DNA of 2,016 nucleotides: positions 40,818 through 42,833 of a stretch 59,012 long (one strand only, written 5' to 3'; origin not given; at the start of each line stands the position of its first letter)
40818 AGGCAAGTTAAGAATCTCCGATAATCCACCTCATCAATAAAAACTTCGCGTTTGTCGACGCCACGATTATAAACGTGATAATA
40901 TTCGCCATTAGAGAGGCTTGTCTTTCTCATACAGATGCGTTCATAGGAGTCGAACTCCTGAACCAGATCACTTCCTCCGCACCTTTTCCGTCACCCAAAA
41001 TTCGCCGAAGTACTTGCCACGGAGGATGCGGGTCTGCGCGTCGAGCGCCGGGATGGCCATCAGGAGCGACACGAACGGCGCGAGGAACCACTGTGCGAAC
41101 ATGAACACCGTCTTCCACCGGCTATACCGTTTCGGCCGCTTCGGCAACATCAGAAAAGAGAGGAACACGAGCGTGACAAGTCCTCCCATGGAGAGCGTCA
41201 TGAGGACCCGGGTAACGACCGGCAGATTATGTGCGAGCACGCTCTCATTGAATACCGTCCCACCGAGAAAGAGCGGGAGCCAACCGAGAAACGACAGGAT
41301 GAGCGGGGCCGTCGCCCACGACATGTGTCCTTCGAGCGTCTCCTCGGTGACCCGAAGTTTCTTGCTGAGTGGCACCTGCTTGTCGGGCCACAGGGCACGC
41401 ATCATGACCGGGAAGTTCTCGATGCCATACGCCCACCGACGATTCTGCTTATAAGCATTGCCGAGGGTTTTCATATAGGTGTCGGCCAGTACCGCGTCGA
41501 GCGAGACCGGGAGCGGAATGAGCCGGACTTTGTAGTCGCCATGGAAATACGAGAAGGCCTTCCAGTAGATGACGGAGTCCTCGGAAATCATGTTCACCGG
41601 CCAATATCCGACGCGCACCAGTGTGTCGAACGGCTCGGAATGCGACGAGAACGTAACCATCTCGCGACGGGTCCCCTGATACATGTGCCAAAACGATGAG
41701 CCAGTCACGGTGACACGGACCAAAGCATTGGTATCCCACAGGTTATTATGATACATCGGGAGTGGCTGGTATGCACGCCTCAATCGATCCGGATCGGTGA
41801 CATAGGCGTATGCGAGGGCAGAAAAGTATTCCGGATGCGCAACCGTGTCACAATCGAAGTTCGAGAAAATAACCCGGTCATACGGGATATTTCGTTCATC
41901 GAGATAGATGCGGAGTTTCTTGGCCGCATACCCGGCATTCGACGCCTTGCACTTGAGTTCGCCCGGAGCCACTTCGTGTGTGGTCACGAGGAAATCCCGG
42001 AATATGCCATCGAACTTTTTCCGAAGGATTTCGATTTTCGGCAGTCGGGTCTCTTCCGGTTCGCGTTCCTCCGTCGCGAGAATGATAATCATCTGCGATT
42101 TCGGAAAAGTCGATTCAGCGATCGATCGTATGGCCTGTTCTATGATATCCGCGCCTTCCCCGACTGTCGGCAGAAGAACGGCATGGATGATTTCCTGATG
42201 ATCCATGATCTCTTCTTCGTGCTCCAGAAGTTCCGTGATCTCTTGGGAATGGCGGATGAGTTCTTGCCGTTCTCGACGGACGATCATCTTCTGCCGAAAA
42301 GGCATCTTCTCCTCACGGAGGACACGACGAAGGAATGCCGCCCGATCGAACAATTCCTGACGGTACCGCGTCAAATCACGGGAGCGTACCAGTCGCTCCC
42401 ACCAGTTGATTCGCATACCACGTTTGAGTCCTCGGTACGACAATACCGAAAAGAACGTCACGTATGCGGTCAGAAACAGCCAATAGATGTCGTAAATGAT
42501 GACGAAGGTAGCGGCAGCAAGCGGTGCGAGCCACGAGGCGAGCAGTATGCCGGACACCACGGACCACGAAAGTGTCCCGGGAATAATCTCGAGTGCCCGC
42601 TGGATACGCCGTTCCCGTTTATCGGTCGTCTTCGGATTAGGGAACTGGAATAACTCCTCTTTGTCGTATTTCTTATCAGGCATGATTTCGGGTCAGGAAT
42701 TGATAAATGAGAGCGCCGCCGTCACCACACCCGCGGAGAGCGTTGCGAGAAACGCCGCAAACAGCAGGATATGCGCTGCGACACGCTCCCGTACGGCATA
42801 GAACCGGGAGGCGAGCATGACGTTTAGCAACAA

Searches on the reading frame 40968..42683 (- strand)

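Call 62: search_protein_families(library=pfam, proteins=[window:40968-42683:-], max_evalue=0.0001)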
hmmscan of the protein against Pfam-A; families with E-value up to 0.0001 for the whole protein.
window:40968-42683:- (571 aa): 1 family
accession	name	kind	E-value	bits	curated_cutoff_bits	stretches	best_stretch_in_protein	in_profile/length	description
PF13632.12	Glyco_trans_2_3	-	2.2e-07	31.3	27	1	277-509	6-190/198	Glycosyl transferase family group 2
